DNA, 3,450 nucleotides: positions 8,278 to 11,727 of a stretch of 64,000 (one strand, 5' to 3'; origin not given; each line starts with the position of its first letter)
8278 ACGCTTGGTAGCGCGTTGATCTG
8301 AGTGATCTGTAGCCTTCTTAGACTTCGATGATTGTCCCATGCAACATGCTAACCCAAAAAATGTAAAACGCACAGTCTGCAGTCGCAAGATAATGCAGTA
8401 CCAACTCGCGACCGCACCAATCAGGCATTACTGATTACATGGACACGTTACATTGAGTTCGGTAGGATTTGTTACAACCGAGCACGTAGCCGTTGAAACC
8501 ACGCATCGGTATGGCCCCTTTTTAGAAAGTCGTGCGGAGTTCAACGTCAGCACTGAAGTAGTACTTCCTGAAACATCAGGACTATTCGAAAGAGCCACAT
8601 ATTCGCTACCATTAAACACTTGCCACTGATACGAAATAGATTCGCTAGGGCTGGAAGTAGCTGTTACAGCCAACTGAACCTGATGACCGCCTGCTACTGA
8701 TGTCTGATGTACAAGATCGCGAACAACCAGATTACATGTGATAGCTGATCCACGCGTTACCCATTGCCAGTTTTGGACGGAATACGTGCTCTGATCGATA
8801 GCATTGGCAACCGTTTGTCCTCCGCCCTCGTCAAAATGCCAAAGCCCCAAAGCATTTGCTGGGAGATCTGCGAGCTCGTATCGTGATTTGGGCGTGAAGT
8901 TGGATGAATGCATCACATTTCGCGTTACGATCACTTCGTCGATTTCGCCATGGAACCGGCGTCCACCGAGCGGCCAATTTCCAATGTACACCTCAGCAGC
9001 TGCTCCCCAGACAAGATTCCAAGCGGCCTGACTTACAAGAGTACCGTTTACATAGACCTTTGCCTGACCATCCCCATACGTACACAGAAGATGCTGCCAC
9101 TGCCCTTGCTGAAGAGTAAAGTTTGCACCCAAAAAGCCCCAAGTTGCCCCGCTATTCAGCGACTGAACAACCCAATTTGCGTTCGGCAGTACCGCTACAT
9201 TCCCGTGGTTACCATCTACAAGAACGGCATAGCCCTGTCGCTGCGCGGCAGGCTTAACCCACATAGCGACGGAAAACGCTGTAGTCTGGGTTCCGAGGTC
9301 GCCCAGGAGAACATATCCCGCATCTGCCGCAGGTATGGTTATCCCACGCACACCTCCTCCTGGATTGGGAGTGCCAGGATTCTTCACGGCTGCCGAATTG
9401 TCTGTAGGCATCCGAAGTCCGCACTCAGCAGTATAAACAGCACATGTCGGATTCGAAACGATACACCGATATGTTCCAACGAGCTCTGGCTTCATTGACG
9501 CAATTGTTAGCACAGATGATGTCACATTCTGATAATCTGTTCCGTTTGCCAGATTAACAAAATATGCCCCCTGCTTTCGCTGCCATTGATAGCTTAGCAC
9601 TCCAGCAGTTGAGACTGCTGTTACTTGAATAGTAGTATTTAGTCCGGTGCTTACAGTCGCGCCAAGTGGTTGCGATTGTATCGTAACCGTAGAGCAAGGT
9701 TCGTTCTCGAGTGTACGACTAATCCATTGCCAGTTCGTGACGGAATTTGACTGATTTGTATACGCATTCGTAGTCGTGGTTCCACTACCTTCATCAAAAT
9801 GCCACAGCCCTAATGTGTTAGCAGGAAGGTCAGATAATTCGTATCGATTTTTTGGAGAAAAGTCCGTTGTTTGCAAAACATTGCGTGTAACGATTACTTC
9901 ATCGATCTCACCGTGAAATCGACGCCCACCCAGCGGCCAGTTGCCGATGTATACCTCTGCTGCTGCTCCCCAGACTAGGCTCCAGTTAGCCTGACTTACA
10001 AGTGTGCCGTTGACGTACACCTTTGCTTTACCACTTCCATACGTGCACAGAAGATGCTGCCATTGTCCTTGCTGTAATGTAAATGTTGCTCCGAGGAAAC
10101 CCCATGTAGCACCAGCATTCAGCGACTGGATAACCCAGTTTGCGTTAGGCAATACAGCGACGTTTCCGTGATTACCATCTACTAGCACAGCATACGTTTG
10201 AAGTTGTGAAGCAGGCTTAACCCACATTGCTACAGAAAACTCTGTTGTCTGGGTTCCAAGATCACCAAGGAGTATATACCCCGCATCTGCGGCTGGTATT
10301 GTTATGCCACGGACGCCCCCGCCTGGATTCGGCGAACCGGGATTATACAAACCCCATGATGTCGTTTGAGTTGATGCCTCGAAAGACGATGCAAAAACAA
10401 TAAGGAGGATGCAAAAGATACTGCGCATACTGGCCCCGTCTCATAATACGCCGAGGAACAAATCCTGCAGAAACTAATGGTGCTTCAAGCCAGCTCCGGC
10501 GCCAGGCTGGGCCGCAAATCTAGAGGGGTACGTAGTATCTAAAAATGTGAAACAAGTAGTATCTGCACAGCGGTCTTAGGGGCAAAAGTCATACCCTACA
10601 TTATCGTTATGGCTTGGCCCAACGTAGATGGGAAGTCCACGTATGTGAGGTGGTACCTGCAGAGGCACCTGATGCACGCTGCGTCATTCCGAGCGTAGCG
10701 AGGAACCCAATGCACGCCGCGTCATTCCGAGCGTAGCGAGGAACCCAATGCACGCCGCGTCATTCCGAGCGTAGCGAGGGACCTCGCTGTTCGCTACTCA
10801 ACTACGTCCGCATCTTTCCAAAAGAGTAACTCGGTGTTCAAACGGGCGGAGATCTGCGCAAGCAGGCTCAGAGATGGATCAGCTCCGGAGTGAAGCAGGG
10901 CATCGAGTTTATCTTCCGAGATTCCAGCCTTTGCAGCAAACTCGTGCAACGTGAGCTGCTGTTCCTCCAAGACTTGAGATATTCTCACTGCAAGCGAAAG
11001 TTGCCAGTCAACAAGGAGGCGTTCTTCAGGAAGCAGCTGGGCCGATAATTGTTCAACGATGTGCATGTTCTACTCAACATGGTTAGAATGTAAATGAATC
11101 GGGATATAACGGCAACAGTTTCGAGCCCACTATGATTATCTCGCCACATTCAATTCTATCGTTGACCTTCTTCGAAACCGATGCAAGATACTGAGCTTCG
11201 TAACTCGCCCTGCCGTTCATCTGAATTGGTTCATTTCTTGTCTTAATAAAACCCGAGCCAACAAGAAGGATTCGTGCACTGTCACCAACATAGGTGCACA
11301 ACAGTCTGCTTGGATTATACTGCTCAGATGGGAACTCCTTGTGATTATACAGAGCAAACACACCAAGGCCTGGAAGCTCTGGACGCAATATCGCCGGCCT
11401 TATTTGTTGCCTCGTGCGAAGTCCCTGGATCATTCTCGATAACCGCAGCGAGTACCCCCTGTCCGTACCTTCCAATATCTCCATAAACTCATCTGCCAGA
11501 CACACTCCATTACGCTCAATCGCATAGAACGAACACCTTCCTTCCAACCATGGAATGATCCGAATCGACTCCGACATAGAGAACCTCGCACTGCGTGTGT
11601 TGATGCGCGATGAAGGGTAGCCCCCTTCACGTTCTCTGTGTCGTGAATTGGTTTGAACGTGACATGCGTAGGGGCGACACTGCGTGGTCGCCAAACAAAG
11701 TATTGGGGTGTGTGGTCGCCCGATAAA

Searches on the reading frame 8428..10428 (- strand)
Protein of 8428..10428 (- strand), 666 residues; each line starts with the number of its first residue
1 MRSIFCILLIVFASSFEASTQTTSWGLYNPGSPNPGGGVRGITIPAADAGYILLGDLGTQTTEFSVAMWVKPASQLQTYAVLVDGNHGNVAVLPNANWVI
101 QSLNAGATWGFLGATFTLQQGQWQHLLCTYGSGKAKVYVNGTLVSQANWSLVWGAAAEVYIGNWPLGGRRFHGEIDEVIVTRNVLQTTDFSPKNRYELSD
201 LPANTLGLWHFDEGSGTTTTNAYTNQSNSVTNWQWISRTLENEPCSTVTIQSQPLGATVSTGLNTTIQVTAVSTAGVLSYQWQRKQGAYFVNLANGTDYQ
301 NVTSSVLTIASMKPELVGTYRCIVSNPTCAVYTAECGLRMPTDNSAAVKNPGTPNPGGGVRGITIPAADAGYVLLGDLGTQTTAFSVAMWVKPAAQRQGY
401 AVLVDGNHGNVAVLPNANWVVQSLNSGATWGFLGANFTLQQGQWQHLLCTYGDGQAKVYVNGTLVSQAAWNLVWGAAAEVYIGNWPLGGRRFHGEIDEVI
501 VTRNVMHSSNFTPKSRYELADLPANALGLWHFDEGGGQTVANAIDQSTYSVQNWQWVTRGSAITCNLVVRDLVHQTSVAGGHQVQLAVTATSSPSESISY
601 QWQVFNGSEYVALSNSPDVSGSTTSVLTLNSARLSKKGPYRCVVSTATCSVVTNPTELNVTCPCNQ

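Call 42: search_protein_families(library=pfam, proteins=[window:8428-10428:-], max_evalue=0.001)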
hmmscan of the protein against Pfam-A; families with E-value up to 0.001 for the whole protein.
window:8428-10428:- (666 aa): 6 families
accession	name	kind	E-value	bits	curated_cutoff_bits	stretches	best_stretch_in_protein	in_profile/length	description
PF13385.13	Laminin_G_3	-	1.5e-37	129.5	27.6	2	49-186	4-146/151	Concanavalin A-like lectin/glucanases superfamily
PF13927.12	Ig_3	-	5.8e-14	52.8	30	2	250-326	4-78/78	Immunoglobulin domain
PF00047.31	ig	-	4e-08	33.9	21.8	1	277-327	23-73/81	Immunoglobulin domain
PF07679.22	I-set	-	1.4e-06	28.7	23.7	0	573-647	7-78/90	Immunoglobulin I-set domain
PF13895.12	Ig_2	-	1.1e-05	26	27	0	580-660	13-79/79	Immunoglobulin domain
PF06439.18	3keto-disac_hyd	-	0.00021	21.8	26.8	0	398-468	84-151/187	3-keto-disaccharide hydrolase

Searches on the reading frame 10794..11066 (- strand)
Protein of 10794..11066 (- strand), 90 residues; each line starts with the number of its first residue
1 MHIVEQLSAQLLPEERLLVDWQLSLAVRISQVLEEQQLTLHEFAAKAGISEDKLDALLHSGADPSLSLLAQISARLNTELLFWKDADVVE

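Call 3: search_protein_families(library=pfam, proteins=[window:10794-11066:-], max_evalue=1)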
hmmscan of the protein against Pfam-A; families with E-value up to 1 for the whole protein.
window:10794-11066:- (90 aa): 5 families
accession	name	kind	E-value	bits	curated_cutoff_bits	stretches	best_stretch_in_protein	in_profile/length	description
PF01381.28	HTH_3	-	0.00024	21.5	23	1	30-81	2-53/55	Helix-turn-helix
PF13443.12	HTH_26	-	0.00069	20.3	22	1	28-78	1-52/63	Cro/C1-type HTH DNA-binding domain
PF13744.12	HTH_37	-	0.011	16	27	1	23-59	17-53/80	Helix-turn-helix domain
PF09105.16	SelB-wing_1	-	0.11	12.7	25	0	33-63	11-43/59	Elongation factor SelB, winged helix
PF17739.6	DUF5576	-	0.17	12.4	25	1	25-84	37-95/134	Family of unknown function (DUF5576)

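Call 4: search_protein_families(library=ncbifam, proteins=[window:10794-11066:-], max_evalue=1)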
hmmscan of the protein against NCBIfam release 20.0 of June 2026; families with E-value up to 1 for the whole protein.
window:10794-11066:- (90 aa): 4 families
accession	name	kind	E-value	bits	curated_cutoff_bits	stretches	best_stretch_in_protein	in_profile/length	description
NF010465.0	PRK13890.1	equivalog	6.2e-06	26.3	96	1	28-80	9-61/121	conjugal transfer protein TrbA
NF006015.0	PRK08154.1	subfamily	0.0039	16.4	204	1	23-80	29-86/314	anaerobic benzoate catabolism transcriptional regulator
TIGR02607.1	antidote_HigA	equivalog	0.023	14.5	47.7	1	30-83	13-66/81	HigA family addiction module antitoxin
NF041951.1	phage_RstR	subfamily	0.062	13.6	80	1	24-77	2-55/108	RstR family transcriptional repressor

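Call 8: search_protein_families(library=padloc, proteins=[window:10794-11066:-], max_evalue=1)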
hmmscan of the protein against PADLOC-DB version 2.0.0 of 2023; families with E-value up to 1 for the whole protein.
window:10794-11066:- (90 aa): 5 families
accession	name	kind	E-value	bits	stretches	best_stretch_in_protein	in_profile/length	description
PDLC02926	HTH_VI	-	5e-06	24.7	1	35-80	12-57/92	-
PDLC04760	PDC-M64C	-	7.5e-06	24.2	1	3-82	5-84/93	-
PDLC04142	capH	-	0.0048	16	1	24-79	6-61/103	capH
PDLC04758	PDC-M64B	-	0.011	14.1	1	13-59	19-65/123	-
PDLC04775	PDC-M69A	-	0.036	12.6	1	28-61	11-44/113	-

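Call 19: search_protein_families(library=phrogs, proteins=[window:10794-11066:-], max_evalue=0.1)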
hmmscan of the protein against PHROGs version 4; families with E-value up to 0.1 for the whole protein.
window:10794-11066:- (90 aa): 10 families
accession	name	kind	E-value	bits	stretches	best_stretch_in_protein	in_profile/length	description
phrog_2439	-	transcription regulation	5.8e-05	23.1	1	28-84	11-67/367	transcriptional regulator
phrog_4268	-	transcription regulation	0.00099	20.3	1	25-82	36-91/96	transcriptional repressor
phrog_3557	-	transcription regulation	0.0016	19.6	1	19-74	8-62/142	transcriptional regulator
phrog_2339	-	DNA, RNA and nucleotide metabolism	0.0034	18.3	1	12-78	13-80/98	HTH DNA binding protein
phrog_1373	-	transcription regulation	0.0098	16.9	1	28-80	67-119/166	transcriptional regulator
phrog_2328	-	transcription regulation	0.01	16.6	1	22-78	13-69/128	transcriptional repressor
phrog_4779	-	transcription regulation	0.031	15.8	1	27-61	5-39/98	transcriptional regulator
phrog_9834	-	integration and excision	0.06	14.7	1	23-61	13-51/86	excisionase and transcriptional regulator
phrog_1468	-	transcription regulation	0.065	13.9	1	25-78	8-60/67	transcriptional repressor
phrog_4583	-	transcription regulation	0.085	13.9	0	24-78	10-64/81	transcriptional repressor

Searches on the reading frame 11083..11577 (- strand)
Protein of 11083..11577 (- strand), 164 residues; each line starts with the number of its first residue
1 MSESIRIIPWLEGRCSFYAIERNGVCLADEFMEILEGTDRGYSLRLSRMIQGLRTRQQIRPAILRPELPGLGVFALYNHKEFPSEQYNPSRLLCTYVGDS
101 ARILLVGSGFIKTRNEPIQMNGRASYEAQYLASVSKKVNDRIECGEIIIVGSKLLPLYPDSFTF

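Call 3: search_protein_families(library=pfam, proteins=[window:11083-11577:-], max_evalue=1)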
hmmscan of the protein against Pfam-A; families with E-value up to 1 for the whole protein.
window:11083-11577:- (164 aa): 0 families

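Call 4: search_protein_families(library=ncbifam, proteins=[window:11083-11577:-], max_evalue=1)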
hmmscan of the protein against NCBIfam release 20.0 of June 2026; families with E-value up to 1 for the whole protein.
window:11083-11577:- (164 aa): 1 family
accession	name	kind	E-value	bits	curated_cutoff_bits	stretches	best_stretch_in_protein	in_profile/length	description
TIGR04036.1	LLM_CE1758_fam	subfamily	0.091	11.6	479.1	1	66-124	37-95/355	CE1758 family FMN-dependent luciferase-like monooxygenase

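Call 8: search_protein_families(library=padloc, proteins=[window:11083-11577:-], max_evalue=1)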
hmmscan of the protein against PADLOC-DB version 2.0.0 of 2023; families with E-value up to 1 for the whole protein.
window:11083-11577:- (164 aa): 1 family
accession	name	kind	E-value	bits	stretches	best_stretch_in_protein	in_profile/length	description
PDLC04756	PDC-M64B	-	0.0027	15.8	1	87-154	85-149/160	-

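Call 19: search_protein_families(library=phrogs, proteins=[window:11083-11577:-], max_evalue=0.1)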
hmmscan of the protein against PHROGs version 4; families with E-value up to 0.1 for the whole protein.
window:11083-11577:- (164 aa): 0 families
